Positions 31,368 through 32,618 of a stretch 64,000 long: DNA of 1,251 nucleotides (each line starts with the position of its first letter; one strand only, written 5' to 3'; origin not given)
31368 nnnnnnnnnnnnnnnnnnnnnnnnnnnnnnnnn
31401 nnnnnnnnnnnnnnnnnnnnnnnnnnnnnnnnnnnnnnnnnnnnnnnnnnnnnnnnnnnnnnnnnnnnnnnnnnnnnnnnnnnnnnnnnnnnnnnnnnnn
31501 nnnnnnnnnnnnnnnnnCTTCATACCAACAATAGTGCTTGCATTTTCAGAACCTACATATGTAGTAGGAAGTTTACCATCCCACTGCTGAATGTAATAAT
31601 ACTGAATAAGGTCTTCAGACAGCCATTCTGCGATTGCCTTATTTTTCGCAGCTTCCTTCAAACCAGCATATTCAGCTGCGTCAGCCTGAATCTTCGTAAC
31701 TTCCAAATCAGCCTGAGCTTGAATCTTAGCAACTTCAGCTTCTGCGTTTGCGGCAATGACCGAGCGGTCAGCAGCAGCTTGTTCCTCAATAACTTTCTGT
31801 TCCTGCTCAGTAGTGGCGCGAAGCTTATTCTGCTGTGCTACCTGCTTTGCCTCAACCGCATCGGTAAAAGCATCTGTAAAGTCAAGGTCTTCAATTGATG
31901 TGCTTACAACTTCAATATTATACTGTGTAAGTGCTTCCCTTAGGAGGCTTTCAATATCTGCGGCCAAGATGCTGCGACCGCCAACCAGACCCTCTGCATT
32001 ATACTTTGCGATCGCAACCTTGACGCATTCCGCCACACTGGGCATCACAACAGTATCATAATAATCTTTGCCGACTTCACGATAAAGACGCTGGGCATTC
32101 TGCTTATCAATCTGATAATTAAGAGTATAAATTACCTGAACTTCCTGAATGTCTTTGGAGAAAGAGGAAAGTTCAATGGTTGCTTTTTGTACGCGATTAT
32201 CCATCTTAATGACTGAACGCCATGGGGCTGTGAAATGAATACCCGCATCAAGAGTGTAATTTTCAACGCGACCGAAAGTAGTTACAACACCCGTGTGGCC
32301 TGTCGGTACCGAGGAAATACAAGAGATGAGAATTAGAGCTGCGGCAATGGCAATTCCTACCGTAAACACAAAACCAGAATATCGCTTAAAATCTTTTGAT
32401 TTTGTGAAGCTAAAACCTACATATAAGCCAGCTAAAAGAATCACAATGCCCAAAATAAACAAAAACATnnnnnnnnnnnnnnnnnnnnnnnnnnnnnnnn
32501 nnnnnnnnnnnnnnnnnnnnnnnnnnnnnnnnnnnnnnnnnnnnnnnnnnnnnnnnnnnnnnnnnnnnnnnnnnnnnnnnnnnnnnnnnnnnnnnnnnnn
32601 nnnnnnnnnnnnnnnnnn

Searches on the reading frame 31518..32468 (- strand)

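Call 102: search_protein_families(library=pfam, proteins=[window:31518-32468:-], max_evalue=0.0001)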
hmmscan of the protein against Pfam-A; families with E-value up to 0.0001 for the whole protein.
window:31518-32468:- (317 aa): 1 family
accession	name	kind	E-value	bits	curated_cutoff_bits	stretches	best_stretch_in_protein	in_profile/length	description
PF01145.31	Band_7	-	4.2e-30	105.5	23.6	1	53-225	2-170/176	SPFH domain / Band 7 family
